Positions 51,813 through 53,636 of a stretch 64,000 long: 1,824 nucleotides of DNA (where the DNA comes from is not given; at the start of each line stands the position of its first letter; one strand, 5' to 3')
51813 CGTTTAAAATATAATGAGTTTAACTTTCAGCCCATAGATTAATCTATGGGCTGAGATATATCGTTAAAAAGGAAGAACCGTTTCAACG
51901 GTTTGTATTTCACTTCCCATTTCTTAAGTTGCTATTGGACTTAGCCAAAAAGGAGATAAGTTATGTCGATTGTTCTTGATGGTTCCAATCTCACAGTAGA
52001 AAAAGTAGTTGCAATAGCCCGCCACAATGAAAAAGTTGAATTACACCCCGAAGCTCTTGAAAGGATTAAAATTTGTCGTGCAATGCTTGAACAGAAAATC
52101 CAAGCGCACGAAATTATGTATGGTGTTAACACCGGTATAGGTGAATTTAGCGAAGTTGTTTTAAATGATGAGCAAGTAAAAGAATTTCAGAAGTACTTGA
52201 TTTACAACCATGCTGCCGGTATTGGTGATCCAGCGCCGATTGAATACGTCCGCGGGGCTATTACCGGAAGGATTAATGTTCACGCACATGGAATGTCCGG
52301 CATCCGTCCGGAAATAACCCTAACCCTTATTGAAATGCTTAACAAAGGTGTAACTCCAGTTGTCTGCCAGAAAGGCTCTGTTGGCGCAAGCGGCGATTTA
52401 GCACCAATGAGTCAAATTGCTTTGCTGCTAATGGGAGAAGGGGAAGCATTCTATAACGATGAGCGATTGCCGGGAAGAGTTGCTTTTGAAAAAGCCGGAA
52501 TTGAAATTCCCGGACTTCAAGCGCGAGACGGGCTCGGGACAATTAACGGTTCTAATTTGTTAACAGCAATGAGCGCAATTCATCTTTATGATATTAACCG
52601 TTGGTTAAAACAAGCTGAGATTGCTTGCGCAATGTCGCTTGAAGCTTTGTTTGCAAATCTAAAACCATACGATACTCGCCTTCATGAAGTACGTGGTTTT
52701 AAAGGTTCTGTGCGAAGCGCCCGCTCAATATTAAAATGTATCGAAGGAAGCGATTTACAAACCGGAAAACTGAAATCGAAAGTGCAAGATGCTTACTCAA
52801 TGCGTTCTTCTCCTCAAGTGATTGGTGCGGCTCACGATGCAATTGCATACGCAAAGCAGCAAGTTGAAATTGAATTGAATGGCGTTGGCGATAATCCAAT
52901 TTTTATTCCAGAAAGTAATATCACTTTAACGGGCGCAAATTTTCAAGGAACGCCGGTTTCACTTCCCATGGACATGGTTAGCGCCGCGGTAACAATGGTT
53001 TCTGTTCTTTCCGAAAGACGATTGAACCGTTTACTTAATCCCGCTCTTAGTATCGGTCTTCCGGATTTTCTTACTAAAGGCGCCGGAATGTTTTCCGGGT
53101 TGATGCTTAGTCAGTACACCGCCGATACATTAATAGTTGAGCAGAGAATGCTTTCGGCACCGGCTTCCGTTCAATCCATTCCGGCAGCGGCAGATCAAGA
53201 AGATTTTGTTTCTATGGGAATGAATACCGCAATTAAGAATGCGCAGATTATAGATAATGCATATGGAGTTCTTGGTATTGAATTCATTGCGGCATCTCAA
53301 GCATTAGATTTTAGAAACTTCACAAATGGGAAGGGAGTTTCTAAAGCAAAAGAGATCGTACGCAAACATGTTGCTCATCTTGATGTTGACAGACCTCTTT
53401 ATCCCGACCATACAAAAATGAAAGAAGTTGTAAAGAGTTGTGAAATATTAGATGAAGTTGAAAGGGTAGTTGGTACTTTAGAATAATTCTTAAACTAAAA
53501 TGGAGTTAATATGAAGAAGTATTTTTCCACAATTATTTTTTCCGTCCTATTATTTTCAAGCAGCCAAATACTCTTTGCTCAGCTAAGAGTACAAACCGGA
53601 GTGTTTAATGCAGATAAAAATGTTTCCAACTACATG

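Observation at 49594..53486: Two diverged MIO-dependent ammonia-lyase paralogues in tandem, split by an IS200-type transposase gene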

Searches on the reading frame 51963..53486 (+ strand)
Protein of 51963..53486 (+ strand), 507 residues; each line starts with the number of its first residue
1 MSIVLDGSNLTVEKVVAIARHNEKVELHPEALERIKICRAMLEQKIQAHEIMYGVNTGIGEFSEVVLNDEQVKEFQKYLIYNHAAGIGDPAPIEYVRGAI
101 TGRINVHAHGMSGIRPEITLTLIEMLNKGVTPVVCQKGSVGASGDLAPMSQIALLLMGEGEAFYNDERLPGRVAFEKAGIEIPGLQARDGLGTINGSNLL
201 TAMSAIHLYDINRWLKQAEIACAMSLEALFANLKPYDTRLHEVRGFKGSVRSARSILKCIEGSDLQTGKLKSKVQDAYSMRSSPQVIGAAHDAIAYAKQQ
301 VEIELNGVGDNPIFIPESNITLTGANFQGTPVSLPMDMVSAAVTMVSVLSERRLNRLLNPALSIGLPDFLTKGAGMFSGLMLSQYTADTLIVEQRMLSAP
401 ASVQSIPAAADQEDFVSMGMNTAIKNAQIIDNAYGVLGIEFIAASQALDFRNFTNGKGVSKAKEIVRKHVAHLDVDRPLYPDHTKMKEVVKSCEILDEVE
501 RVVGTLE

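Call 3: search_protein_families(library=pfam, proteins=[window:51963-53486:+])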
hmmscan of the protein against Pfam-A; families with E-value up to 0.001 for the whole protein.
window:51963-53486:+ (507 aa): 1 family
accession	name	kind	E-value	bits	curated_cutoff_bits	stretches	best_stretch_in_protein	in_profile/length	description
PF00221.24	Lyase_aromatic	-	3.8e-160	534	27.3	1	10-467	1-465/466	Aromatic amino acid lyase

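Call 4: search_protein_families(library=ncbifam, proteins=[window:51963-53486:+])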
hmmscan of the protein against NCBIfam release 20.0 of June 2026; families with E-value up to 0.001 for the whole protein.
window:51963-53486:+ (507 aa): 8 families
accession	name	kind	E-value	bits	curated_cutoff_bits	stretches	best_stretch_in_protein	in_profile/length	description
NF006871.0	PRK09367.1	subfamily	1.8e-159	531.7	524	1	2-499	3-501/505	histidine ammonia-lyase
TIGR01225.1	hutH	equivalog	6.5e-152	506.5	539.15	1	3-501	1-500/506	histidine ammonia-lyase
TIGR03832.1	Tyr_2_3_mutase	equivalog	5.4e-105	351.8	501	1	5-482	1-499/507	tyrosine 2,3-aminomutase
TIGR04475.1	Phe_D_beta_mut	equivalog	1.8e-99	333.8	800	1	7-486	7-505/510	phenylalanine aminomutase (D-beta-phenylalanine forming)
NF053541.1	FlxA_rubin_TAL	equivalog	1.1e-97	327.6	700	1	11-491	2-497/498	flexirubin biosynthesis tyrosine ammonia-lyase FlxA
TIGR01226.1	phe_am_lyase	equivalog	2.7e-65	221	519.15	1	3-468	33-517/680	phenylalanine ammonia-lyase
NF041222.1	BagA_FevW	exception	4.5e-57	193.8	1000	1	5-495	3-519/529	bagremycin/ferroverdin biosynthesis tyrosine ammonia-lyase BagA/FevW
TIGR04473.1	taxol_Phe_23mut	exception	1.5e-51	175.5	1250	1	3-456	27-502/687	phenylalanine aminomutase (L-beta-phenylalanine forming)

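Call 7: search_solved_structures(query=window:51963-53486:+, max_evalue=1e-20, show_alignments=2)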
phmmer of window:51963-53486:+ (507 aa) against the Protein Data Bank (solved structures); distinct sequences matched with E-value up to 1e-20: 39.
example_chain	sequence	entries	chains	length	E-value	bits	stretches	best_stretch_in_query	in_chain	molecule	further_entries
7tqr_A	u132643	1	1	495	3.9e-87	296.4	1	3-490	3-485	Probable histidine ammonia-lyase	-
1gkm_B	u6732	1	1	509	3.9e-86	293.1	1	6-490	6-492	Histidine ammonia-lyase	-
1gkj_A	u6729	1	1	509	1.3e-85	291.3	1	6-490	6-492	HISTIDINE AMMONIA-LYASE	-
1gk3_A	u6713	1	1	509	5.4e-85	289.3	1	6-490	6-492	HISTIDINE AMMONIA-LYASE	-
1eb4_A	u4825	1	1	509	5.9e-85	289.2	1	6-490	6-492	HISTIDINE AMMONIA-LYASE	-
1gk2_A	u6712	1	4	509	8e-85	288.7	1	6-490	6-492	HISTIDINE AMMONIA-LYASE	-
1b8f_A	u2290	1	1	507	2.8e-82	280.3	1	6-490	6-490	Histidine ammonia-lyase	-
2rjr_A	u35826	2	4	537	2e-79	271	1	3-498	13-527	Tyrosine aminomutase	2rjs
2ohy_A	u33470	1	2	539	2e-79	271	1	3-498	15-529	Tyrosine aminomutase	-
2qve_A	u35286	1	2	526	2.3e-79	270.7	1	4-498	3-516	Tyrosine Aminomutase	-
3kdz_A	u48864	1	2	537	6.3e-79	269.3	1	3-498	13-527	Histidine ammonia-lyase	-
3kdy_A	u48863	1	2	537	1.3e-78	268.3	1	3-498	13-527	Histidine ammonia-lyase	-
6v6h_A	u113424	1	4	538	4.3e-75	256.7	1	1-493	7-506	Histidine ammonia-lyase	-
3unv_A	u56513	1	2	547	4.7e-64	220.3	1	6-479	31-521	AdmH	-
2o6y_A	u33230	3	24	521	1.6e-59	205.3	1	10-480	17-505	Putative histidine ammonia-lyase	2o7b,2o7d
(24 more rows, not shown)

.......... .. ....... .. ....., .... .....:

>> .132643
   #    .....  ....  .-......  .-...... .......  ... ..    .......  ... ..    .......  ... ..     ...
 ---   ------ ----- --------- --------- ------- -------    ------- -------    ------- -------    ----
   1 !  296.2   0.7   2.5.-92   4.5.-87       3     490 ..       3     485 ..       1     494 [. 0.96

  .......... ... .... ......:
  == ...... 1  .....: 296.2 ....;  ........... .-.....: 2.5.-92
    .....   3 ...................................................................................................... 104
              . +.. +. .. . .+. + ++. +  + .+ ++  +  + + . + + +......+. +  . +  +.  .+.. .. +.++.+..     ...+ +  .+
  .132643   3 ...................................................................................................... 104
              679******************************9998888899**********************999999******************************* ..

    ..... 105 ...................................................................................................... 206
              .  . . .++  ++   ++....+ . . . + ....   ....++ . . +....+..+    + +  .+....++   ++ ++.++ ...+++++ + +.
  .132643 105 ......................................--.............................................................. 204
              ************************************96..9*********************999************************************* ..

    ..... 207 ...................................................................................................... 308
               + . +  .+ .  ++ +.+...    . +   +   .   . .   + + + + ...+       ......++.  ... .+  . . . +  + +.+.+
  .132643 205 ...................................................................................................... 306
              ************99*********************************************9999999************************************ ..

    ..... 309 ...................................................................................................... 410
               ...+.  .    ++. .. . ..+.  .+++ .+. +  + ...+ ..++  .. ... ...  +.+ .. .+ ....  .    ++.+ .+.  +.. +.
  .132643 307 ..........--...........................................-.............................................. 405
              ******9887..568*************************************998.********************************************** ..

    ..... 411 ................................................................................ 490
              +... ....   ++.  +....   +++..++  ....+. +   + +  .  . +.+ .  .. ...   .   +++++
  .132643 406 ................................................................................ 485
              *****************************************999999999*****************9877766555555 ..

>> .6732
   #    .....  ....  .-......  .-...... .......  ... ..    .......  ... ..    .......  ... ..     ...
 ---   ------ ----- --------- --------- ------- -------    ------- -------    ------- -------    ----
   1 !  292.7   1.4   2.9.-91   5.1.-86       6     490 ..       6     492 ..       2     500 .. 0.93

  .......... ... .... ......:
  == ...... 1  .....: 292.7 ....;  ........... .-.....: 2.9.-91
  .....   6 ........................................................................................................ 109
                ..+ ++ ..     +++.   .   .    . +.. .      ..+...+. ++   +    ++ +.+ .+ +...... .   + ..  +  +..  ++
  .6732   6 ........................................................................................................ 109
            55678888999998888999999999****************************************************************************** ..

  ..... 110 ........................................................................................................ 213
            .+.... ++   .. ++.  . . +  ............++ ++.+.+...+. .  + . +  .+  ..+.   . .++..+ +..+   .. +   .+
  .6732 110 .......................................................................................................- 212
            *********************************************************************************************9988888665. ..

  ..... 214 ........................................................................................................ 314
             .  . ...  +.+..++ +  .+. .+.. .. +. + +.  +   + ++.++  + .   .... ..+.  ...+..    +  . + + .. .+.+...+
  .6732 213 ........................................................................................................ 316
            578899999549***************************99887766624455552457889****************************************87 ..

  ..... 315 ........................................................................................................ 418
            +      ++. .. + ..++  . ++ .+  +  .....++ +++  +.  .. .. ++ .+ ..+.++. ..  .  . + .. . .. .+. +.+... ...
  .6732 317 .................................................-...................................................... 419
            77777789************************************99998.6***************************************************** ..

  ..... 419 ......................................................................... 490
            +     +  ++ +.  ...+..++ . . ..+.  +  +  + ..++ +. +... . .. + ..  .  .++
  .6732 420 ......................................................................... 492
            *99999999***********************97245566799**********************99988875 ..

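Call 14: find_homologous_proteins(query=window:51963-53486:+, max_evalue=1e-30)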
Query window:51963-53486:+ (507 aa): 8000 proteins with E <= 1e-30 among 8000 candidates; the best 120 are listed.
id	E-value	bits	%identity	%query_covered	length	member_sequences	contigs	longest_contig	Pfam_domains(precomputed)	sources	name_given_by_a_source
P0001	0.0e+0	1098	98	100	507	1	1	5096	PF00221.25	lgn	-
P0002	0.0e+0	1094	98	100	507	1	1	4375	PF00221.25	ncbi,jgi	jgi:histidine ammonia-lyase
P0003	0.0e+0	1093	98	100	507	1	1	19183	PF00221.25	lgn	-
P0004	0.0e+0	1090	98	100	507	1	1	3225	PF00221.25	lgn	-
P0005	0.0e+0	1083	97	100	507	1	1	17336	PF00221.25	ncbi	-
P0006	0.0e+0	1072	95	100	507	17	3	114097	PF00221.25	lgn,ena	-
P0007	0.0e+0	1070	95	100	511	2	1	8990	PF00221.25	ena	-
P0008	0.0e+0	1059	95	100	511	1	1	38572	PF00221.25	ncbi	-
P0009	0.0e+0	1038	92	100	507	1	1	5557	PF00221.25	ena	-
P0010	0.0e+0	1038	91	100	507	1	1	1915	PF00221.25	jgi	-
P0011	0.0e+0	1037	91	100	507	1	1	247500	PF00221.25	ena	-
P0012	0.0e+0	1035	91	100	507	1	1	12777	PF00221.25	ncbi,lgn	-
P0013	0.0e+0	1034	91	100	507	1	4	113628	PF00221.25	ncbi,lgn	-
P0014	0.0e+0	1034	90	100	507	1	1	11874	PF00221.25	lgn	-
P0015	0.0e+0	1032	90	100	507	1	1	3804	PF00221.25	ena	-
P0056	0.0e+0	1009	88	100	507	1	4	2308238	PF00221.25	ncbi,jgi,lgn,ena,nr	ncbi:MAG TPA: aromatic amino acid ammonia-lyase [Melioribacteraceae bacterium]|nr:aromatic amino aci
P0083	4.0e-295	997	86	100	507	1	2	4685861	PF00221.25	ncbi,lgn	-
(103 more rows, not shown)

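Call 15: find_related_loci(query=window:51963-53486:+, collection=genome_contigs, flank=8000)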
Query window:51963-53486:+ (507 aa) in genome_contigs; peptide patterns used: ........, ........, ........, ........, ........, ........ (x = any residue, [..] = any of these).
600 stretches matched a pattern (row limit reached: there are more); 594 encode a relative of the query (tblastn E <= 1e-3); the best 80 are kept; 80 distinct loci.
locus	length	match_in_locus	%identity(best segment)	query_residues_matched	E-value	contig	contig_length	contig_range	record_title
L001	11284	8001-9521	90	1-507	0e+0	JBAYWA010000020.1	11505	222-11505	MAG: Melioribacteraceae bacterium isolate SO_2016_LW3_72 scaffold08198_LW162_2016, whole genome shotgun sequence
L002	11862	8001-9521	87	1-507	0e+0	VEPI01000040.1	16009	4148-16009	MAG: Melioribacter sp. isolate MnB_16 Mn-Melioribacter-1_1420, whole genome shotgun sequence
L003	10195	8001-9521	86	1-507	0e+0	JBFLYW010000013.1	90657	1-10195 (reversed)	MAG: Bacteroidota bacterium isolate MAG095 MAG095_13, whole genome shotgun sequence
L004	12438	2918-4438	86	1-507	0e+0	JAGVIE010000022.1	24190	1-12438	MAG: Bacteroidetes bacterium isolate DeMMO2_4 c_000000087316, whole genome shotgun sequence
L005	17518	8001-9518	85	1-506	0e+0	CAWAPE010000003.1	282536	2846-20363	MAG: uncultured Bacteroidetes bacterium isolate MFD02923.bin.1.36 genome assembly, contig: contig_14994, whole genome sh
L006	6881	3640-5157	84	1-506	0e+0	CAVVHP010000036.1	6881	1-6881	MAG: uncultured Bacteroidetes bacterium isolate MFD02923.bin.3.6 genome assembly, contig: contig_57653, whole genome sho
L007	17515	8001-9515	84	1-505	0e+0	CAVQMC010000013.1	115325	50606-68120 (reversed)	MAG: uncultured Ignavibacteria bacterium isolate MFD02923.bin.2.72 genome assembly, contig: contig_29541, whole genome s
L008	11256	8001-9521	84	1-507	0e+0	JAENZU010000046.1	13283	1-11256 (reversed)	MAG: Melioribacter sp. isolate BM5_bin.15 BM5_bin15_NODE_914_length_13283_cov_4.236922, whole genome shotgun sequence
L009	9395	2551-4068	84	1-506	0e+0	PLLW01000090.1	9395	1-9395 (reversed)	MAG: Ignavibacteriales bacterium isolate fen_1302 73.20120800_E3S.45_contig_12269, whole genome shotgun sequence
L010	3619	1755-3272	83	1-506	0e+0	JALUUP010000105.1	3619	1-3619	MAG: Bacteroidetes bacterium isolate 128-326_metabat1_scaf2bin.027 128-326_scaffold_16105_c1, whole genome shotgun seque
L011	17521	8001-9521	83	1-507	0e+0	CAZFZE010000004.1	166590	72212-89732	MAG TPA_asm: uncultured Ignavibacterium sp. isolate binchicken_co190_19 genome assembly, contig: NODE_162_length_166590_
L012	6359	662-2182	81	1-507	0e+0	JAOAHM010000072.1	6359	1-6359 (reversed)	MAG: Ignavibacteria bacterium isolate SKW60 k141_782331, whole genome shotgun sequence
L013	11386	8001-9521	81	1-507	0e+0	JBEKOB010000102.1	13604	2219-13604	MAG: Bacteroidota bacterium isolate SPRUCE 430 SPRUCE_430_102, whole genome shotgun sequence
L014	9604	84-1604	82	1-507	0e+0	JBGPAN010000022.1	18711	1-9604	MAG: Bacteroidota bacterium isolate OBJ_0618_130150_128 k141_7120937_length_18711_cov_10.0000, whole genome shotgun sequ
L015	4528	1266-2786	81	1-507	0e+0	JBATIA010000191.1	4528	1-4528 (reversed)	MAG: Ignavibacteriaceae bacterium isolate MFD10217_ilm_asm_bin5 k127_300160, whole genome shotgun sequence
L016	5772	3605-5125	81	1-507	0e+0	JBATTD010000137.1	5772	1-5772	MAG: Ignavibacteriaceae bacterium isolate MFD12956_ilm_asm_bin20 k127_309639, whole genome shotgun sequence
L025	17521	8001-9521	80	1-507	0e+0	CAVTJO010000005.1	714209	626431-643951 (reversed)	MAG: uncultured Bacteroidetes bacterium isolate MFD05942.bin.1.467 genome assembly, contig: contig_15798, whole genome s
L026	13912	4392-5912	80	1-507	0e+0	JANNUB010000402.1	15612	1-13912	MAG: Ignavibacteriota bacterium isolate SOY_30_metabat_287 SOY_30_k141_4025122, whole genome shotgun sequence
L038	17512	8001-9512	80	1-504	0e+0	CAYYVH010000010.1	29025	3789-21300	MAG TPA_asm: uncultured Anaerolineales bacterium isolate binchicken_co275_18 genome assembly, contig: NODE_1821_length_2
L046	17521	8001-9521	79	1-507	0e+0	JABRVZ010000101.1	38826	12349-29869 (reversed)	MAG: Chloroflexota bacterium isolate MAG-07r c_000000000267, whole genome shotgun sequence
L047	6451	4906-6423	78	1-506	0e+0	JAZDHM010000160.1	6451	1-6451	MAG: Actinomycetota bacterium isolate MEGAHIT-group-0.332 k141_2390740, whole genome shotgun sequence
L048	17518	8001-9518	79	1-506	0e+0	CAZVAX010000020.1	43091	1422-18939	MAG TPA_asm: uncultured Anaerolineaceae bacterium isolate binchicken_co274_319 genome assembly, contig: NODE_2297_length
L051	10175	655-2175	78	1-507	0e+0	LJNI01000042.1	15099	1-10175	MAG: candidate division TA06 bacterium DG_78 WOR1_52_54_4213, whole genome shotgun sequence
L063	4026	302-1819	77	1-506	0e+0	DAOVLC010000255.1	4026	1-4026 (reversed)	MAG TPA_asm: Candidatus Zixiibacteriota bacterium isolate CSMAG_1435 CSMAG_1435_k141_2461137_length_4026_cov_14.0000, wh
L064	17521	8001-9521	79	1-507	0e+0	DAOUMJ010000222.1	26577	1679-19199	MAG TPA_asm: Anaerolineales bacterium isolate W58_115 k99_323870, whole genome shotgun sequence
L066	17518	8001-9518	78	1-506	0e+0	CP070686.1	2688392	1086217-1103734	MAG: candidate division WOR-3 bacterium isolate bin65 chromosome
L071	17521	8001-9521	78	1-507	0e+0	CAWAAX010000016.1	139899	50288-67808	MAG: uncultured bacterium isolate MFD01299.bin.1.238 genome assembly, contig: contig_5719, whole genome shotgun sequence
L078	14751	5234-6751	77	1-506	0e+0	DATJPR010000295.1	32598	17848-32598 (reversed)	MAG TPA_asm: Bacteroidota bacterium isolate SMAG_U14918 k141_3261149, whole genome shotgun sequence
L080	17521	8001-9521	77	1-507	0e+0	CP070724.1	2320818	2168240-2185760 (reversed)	MAG: Thermoplasmatales archaeon isolate bin45 chromosome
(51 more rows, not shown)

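Call 34: search_protein_families(library=pfam, proteins=[L071:3577-4833:+, L071:4734-6248:+, L071:9654-10979:+, L071:10969-12657:+, L071:12720-13592:+, L071:13596-14927:+, L071:15373-17043:+, L002:1696-3384:-, L002:3381-4631:-, L002:4624-6354:-], max_evalue=0.00001)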
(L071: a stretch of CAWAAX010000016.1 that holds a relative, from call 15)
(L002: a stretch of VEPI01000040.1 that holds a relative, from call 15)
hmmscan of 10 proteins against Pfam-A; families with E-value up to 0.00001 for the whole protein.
L071:3577-4833:+ (418 aa): 1 family
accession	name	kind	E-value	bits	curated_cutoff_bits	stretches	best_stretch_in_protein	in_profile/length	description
PF20094.4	GWxTD_dom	-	4.2e-17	62.9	26.9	1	260-392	7-129/172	GWxTD domain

L071:4734-6248:+ (504 aa): 1 family
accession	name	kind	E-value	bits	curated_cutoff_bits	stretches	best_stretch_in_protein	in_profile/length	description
PF20094.4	GWxTD_dom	-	7.8e-08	32.7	26.9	1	354-469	37-144/172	GWxTD domain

L071:9654-10979:+ (441 aa): 2 families
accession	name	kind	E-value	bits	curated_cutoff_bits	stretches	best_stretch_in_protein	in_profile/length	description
PF16491.10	Peptidase_M48_N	-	3.8e-39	134.8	27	1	31-201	9-179/179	CAAX prenyl protease N-terminal, five membrane helices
PF01435.24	Peptidase_M48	-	6.8e-37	127.5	20.3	1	204-418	1-184/186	Peptidase family M48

L071:10969-12657:+ (562 aa): 3 families
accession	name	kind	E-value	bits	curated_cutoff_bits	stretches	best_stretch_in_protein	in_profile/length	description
PF17392.7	Urocanase_C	-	5.8e-97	323.3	23.6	1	358-552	1-195/196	Urocanase C-terminal domain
PF01175.24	Urocanase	-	2.8e-89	298.7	23.2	1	147-355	1-209/209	Urocanase Rossmann-like domain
PF17391.7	Urocanase_N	-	1.3e-61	206.4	23.2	1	18-144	1-127/127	Urocanase N-terminal domain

L071:12720-13592:+ (290 aa): 6 families
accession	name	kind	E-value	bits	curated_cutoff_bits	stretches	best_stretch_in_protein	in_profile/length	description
PF12796.13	Ank_2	-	5.3e-13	49.8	27.3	1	25-105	1-81/90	Ankyrin repeats (3 copies)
PF00023.36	Ank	-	1.6e-11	44.2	21.1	1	52-81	1-30/33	Ankyrin repeat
PF13606.12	Ank_3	-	1.7e-10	40.5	22.3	1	52-80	1-29/30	Ankyrin repeat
PF13637.12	Ank_4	-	4.9e-07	30.3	22.7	0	25-73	1-50/50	Ankyrin repeats (many copies)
PF03783.19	CsgG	-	2e-06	27.7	20.8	0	167-229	38-98/210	Curli production assembly/transport component CsgG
PF13857.12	Ank_5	-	7.3e-06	26.7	27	0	45-89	7-53/56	Ankyrin repeats (many copies)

L071:13596-14927:+ (443 aa): 2 families
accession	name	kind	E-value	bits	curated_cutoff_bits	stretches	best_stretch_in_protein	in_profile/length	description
PF01979.26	Amidohydro_1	-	3.8e-28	99.1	25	1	91-441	1-345/345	Amidohydrolase family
PF07969.17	Amidohydro_3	-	3.2e-19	70.2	29.7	1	255-442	257-472/472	Amidohydrolase family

L071:15373-17043:+ (556 aa): 3 families
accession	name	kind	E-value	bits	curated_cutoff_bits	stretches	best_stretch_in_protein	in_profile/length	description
PF07837.17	FTCD_N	-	1.2e-78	263.3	27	1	4-179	1-176/176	Formiminotransferase domain, N-terminal subdomain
PF04961.17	FTCD_C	-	1.5e-66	224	24.5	1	355-533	2-180/182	Formiminotransferase-cyclodeaminase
PF02971.19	FTCD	-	1.5e-58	197.3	24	1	181-342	1-145/145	Formiminotransferase domain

L002:1696-3384:- (562 aa): 1 family
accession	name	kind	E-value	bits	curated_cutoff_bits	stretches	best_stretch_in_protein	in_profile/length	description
PF00691.25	OmpA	-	1.3e-14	54.8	27.2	1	459-553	2-97/98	OmpA family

L002:3381-4631:- (416 aa): 0 families

L002:4624-6354:- (576 aa): 0 families
